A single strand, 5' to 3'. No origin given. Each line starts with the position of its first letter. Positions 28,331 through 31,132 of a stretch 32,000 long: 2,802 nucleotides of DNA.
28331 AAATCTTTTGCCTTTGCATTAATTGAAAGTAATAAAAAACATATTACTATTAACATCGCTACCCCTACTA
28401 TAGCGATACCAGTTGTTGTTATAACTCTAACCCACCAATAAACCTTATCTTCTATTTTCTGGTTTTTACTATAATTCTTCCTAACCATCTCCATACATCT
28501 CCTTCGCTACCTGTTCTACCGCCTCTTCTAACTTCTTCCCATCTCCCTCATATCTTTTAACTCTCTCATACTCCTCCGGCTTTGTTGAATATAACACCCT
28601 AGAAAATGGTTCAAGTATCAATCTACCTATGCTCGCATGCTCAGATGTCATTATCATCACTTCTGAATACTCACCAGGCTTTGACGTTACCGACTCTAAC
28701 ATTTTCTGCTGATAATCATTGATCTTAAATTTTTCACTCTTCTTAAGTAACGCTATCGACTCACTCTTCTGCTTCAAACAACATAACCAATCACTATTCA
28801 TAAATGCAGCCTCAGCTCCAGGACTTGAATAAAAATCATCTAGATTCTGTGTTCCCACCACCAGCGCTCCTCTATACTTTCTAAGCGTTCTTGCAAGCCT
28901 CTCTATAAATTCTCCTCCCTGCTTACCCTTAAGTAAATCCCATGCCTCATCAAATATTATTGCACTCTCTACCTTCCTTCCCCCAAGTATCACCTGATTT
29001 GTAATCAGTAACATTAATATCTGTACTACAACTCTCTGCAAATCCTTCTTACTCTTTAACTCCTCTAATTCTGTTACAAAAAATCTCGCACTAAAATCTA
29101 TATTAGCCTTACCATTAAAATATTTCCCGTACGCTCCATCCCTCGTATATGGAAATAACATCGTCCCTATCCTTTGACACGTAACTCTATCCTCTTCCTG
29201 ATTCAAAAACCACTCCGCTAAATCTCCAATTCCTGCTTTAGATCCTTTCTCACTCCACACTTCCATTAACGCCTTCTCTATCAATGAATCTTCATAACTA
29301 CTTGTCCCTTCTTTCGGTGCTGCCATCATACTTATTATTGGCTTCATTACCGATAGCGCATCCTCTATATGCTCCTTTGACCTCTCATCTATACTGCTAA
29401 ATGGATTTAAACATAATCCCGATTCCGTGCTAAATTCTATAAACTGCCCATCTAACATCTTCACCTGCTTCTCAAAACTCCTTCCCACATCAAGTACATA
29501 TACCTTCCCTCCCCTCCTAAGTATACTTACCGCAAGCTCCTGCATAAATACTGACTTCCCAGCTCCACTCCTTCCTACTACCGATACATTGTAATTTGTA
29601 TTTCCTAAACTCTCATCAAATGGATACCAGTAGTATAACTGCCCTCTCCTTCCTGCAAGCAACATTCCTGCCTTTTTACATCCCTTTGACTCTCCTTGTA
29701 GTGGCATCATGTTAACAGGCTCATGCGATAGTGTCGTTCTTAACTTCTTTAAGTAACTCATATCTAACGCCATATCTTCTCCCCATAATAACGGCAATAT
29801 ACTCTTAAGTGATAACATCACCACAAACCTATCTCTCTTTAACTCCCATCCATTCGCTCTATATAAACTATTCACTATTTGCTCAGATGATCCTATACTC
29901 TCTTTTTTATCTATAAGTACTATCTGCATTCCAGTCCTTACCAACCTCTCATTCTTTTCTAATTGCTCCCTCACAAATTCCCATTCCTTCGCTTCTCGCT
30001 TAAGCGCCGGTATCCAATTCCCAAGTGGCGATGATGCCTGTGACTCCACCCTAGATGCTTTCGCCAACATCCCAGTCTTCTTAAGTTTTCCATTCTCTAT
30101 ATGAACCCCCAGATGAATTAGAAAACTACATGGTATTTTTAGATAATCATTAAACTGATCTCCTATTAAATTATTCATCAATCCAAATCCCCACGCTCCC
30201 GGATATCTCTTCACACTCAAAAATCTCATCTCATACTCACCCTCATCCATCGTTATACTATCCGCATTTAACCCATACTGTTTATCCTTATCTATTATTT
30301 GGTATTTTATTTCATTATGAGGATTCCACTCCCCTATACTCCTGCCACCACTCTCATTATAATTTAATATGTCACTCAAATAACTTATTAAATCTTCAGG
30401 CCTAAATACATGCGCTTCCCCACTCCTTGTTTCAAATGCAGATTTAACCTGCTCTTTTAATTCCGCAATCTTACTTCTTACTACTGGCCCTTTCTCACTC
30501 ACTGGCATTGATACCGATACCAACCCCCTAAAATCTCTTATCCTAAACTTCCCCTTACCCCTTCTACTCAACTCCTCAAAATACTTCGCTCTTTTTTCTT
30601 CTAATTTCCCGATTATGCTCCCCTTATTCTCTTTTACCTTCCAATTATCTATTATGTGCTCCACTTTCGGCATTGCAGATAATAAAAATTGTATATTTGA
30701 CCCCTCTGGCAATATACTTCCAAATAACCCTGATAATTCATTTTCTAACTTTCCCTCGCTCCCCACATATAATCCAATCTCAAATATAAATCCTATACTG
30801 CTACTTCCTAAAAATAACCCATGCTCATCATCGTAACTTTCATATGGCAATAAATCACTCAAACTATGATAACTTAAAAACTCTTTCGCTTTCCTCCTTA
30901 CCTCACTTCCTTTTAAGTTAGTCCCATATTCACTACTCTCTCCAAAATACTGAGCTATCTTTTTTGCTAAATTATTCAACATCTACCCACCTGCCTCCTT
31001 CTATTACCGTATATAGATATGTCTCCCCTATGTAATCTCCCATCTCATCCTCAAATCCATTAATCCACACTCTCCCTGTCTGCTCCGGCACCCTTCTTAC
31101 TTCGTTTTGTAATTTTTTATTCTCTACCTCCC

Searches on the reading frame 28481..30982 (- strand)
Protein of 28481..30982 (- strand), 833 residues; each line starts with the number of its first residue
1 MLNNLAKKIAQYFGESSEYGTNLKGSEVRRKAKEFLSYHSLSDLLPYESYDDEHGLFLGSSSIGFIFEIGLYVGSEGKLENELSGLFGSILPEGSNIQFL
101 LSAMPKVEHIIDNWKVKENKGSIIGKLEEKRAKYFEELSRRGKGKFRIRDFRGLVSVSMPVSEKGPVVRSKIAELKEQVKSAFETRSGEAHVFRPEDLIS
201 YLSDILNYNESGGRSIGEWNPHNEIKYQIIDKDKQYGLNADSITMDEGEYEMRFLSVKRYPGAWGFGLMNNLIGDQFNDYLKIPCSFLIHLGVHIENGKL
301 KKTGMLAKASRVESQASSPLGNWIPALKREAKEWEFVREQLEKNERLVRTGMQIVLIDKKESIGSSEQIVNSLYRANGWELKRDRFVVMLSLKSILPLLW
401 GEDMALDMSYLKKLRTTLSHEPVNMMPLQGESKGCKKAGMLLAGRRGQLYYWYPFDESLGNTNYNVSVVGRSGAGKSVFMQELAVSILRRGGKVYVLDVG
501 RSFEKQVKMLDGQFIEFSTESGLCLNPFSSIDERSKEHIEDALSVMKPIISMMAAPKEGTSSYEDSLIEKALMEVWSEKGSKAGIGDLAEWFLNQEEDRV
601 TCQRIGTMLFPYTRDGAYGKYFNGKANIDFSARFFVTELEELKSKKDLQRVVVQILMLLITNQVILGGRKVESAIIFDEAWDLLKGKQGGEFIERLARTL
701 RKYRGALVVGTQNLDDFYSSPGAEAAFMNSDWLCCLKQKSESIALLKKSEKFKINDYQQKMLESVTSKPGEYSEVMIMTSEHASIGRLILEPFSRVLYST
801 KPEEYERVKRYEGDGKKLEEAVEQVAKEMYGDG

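Call 4: search_protein_families(library=pfam, proteins=[window:28481-30982:-], max_evalue=0.01)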
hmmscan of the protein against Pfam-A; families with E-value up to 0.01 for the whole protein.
window:28481-30982:- (833 aa): 4 families
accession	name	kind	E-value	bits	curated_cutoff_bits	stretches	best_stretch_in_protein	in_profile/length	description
PF11130.14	TraC_F_IV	-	3.1e-70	237.5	28.1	1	41-398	1-373/375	TraC protein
PF19044.6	P-loop_TraG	-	1.5e-37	129.6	25.8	1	462-828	28-412/413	TraG P-loop domain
PF12846.13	AAA_10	-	1.2e-13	51.4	27.5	1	462-718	20-287/362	AAA-like domain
PF01637.24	ATPase_2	-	0.0065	16.7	33.2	0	465-510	22-68/225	ATPase domain predominantly from Archaea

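Call 68: search_protein_families(library=ncbifam, proteins=[window:28481-30982:-], max_evalue=0.01)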
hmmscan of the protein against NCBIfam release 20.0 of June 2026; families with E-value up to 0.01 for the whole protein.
window:28481-30982:- (833 aa): 13 families
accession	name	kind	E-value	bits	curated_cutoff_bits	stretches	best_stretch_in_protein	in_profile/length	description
TIGR02746.1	TraC-F-type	equivalog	1e-222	741.4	567.05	1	44-829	1-800/800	type IV secretion system protein TraC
NF010278.0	PRK13721.1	subfamily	4.4e-112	375.6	1177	1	23-832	19-856/874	type IV secretion system protein TraC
TIGR00929.1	VirB4_CagE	subfamily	2e-54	185.1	643.1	1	253-803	243-765/792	VirB4 family type IV secretion/conjugal transfer ATPase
NF045971.1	conju_CD1110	equivalog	2.8e-33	115.2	325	1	325-765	286-718/752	VirB4-like conjugal transfer ATPase, CD1110 family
NF045975.1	VirB4_plasma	equivalog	2.8e-29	101.4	590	2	608-761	689-860/894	Mbov_0397 family ICE element conjugal transfer ATPase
TIGR03783.1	Bac_Flav_CT_G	subfamily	7.4e-23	80.3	261.55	1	462-827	437-827/829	TraG family conjugative transposon ATPase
TIGR03744.1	traC_PFL_4706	equivalog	1.6e-18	66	520.6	2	331-531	342-548/892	conjugative transfer ATPase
NF010447.0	PRK13873.1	equivalog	6.4e-18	64.1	1020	1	467-769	445-736/815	conjugal transfer protein TrbE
NF010466.0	PRK13891.1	subfamily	1e-07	30.3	1322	1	468-717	493-733/852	conjugal transfer protein TrbE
NF010473.0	PRK13898.1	equivalog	1.3e-07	30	1050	1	467-717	451-689/801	type IV secretion system ATPase VirB4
NF010404.0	PRK13830.1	subfamily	2.6e-06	25.5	810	1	468-717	461-698/818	conjugal transfer protein TrbE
NF053655.1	CedD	equivalog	2.7e-05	23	600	0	466-550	224-300/527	DNA-translocating ATPase CedD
NF041017.1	DNA_import_CedB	equivalog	0.00065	18.4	700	1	631-717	432-519/590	DNA import protein CedB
